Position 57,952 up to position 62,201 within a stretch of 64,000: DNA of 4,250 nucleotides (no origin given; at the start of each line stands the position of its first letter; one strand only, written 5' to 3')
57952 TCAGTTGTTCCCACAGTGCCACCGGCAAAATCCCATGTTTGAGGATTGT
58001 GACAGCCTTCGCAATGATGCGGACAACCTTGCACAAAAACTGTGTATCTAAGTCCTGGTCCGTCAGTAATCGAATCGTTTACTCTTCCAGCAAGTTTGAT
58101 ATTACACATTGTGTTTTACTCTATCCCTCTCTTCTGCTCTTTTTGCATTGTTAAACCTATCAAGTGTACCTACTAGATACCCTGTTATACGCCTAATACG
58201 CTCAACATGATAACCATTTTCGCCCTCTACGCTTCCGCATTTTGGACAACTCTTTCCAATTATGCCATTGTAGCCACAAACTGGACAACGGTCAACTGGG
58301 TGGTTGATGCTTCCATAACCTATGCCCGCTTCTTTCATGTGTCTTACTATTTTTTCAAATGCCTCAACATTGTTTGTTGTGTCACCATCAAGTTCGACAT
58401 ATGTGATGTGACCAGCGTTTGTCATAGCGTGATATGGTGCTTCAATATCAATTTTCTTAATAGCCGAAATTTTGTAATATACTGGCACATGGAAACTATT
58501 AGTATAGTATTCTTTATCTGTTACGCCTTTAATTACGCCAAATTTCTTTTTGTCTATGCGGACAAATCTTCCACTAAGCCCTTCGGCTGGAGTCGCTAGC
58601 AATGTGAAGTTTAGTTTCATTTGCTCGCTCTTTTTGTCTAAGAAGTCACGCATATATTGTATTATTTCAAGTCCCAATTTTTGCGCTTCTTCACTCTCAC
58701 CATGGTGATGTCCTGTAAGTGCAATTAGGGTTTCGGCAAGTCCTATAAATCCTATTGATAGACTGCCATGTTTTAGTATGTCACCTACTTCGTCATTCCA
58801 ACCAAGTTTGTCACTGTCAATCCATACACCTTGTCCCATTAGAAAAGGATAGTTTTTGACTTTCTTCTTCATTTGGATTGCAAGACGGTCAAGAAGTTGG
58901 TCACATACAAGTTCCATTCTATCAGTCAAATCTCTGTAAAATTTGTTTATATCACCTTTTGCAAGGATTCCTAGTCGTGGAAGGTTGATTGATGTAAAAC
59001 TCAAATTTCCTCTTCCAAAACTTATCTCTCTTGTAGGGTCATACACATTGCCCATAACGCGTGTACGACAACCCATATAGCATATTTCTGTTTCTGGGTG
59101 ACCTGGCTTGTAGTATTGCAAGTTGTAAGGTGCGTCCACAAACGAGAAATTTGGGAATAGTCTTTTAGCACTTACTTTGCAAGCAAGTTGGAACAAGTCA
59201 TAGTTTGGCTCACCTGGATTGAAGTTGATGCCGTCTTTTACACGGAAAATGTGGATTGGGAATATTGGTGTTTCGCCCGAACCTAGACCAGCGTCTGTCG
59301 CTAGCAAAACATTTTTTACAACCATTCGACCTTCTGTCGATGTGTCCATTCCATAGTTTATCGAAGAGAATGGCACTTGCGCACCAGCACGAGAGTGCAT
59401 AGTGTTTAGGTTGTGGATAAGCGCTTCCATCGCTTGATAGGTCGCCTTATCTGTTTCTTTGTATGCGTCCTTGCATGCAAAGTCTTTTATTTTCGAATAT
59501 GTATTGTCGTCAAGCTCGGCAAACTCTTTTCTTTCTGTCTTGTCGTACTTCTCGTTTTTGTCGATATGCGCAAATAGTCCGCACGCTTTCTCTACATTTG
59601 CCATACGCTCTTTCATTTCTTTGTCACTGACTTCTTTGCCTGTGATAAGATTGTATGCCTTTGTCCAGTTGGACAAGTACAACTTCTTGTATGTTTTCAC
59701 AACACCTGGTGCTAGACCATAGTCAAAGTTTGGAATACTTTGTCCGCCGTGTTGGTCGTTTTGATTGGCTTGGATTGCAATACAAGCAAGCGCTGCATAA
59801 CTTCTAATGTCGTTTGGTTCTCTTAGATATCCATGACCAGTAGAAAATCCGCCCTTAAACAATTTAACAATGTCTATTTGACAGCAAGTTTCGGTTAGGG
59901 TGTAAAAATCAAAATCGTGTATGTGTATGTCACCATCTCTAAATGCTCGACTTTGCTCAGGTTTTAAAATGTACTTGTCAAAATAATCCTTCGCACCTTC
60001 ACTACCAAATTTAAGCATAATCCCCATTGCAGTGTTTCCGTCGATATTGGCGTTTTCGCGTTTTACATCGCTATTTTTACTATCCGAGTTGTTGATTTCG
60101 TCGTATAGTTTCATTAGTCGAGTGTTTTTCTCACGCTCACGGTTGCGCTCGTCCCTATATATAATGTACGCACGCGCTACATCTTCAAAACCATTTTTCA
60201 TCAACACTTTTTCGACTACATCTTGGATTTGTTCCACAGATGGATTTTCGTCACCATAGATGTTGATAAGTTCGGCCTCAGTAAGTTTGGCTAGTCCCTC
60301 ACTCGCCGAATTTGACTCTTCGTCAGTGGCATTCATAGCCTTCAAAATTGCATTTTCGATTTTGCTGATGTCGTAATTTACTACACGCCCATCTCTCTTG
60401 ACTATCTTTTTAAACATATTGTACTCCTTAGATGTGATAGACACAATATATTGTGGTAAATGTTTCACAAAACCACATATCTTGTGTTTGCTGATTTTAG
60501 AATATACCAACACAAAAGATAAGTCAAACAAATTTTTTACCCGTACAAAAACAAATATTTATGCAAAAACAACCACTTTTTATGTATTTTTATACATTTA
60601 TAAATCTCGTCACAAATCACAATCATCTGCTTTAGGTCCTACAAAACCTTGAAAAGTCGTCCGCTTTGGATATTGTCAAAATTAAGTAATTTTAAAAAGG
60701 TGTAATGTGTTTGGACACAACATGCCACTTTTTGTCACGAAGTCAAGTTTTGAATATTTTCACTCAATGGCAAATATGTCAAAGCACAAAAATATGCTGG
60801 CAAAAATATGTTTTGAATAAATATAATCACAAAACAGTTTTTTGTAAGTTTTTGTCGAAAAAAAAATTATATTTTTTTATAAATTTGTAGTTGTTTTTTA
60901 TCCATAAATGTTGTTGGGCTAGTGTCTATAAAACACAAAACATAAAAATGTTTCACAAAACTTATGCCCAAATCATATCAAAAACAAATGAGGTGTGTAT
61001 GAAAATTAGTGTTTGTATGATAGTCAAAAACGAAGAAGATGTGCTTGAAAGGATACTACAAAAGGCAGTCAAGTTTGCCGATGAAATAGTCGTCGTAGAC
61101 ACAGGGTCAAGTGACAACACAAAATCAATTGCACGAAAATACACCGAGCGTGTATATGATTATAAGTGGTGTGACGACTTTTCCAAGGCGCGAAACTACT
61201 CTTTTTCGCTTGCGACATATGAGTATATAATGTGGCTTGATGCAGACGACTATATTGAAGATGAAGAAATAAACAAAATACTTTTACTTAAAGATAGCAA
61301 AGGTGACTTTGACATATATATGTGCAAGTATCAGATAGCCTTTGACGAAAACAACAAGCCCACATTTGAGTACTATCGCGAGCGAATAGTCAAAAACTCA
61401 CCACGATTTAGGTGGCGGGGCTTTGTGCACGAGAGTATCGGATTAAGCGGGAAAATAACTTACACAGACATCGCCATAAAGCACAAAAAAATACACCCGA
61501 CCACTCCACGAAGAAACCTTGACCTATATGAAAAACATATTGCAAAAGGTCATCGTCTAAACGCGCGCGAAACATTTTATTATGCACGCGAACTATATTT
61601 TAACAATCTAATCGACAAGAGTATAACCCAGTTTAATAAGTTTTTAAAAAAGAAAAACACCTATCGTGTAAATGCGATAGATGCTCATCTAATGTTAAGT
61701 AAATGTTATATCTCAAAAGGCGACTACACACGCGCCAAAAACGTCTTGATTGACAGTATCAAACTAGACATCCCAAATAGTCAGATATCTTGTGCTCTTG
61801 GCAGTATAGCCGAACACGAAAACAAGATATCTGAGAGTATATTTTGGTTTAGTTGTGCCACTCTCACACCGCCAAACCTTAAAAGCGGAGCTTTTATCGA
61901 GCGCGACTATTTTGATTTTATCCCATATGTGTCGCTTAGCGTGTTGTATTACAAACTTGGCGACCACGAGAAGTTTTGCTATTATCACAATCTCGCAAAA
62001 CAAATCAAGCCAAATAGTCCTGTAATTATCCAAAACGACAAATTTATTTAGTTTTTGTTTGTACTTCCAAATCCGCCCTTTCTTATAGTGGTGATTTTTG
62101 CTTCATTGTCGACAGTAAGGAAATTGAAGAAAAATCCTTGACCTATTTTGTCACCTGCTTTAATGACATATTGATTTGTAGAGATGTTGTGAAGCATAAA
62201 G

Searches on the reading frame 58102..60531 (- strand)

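Call 64: search_protein_families(library=pfam, proteins=[window:58102-60531:-], max_evalue=0.00001)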
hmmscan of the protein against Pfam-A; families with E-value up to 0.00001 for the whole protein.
window:58102-60531:- (809 aa): 3 families
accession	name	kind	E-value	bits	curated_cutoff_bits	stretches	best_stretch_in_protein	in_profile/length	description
PF13597.11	NRDD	-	1.6e-202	674.6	26.2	1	159-807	1-562/562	Anaerobic ribonucleoside-triphosphate reductase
PF03477.21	ATP-cone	-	9.3e-24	84.2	25.8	1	42-130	2-87/88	ATP cone domain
PF01228.26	Gly_radical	-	6e-06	27.2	22.2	0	687-787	4-103/106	Glycine radical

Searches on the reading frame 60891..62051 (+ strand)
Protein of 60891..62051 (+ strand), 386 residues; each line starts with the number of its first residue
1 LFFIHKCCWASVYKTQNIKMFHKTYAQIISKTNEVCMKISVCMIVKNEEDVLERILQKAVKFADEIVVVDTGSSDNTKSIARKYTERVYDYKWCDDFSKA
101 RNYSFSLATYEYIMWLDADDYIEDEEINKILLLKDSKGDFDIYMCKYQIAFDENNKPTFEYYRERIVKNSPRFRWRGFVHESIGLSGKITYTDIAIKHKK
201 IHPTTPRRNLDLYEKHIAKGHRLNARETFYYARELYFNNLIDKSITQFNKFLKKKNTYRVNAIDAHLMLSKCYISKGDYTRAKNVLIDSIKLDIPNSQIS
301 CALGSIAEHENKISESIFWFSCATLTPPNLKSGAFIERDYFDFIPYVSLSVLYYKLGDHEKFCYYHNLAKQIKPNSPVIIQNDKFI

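Call 64: search_protein_families(library=pfam, proteins=[window:60891-62051:+], max_evalue=0.00001)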
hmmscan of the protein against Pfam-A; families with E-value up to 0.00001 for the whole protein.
window:60891-62051:+ (386 aa): 3 families
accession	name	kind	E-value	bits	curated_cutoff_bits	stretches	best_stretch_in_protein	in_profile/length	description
PF00535.33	Glycos_transf_2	-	1.1e-20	74.7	23.3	1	40-159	1-127/168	Glycosyl transferase family 2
PF10111.15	Glyco_tranf_2_2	-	2.3e-08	34.3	27.3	1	46-136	8-108/276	Glycosyltransferase like family 2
PF13181.12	TPR_8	-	1.8e-06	28.1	25.7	0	264-293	2-31/34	Tetratricopeptide repeat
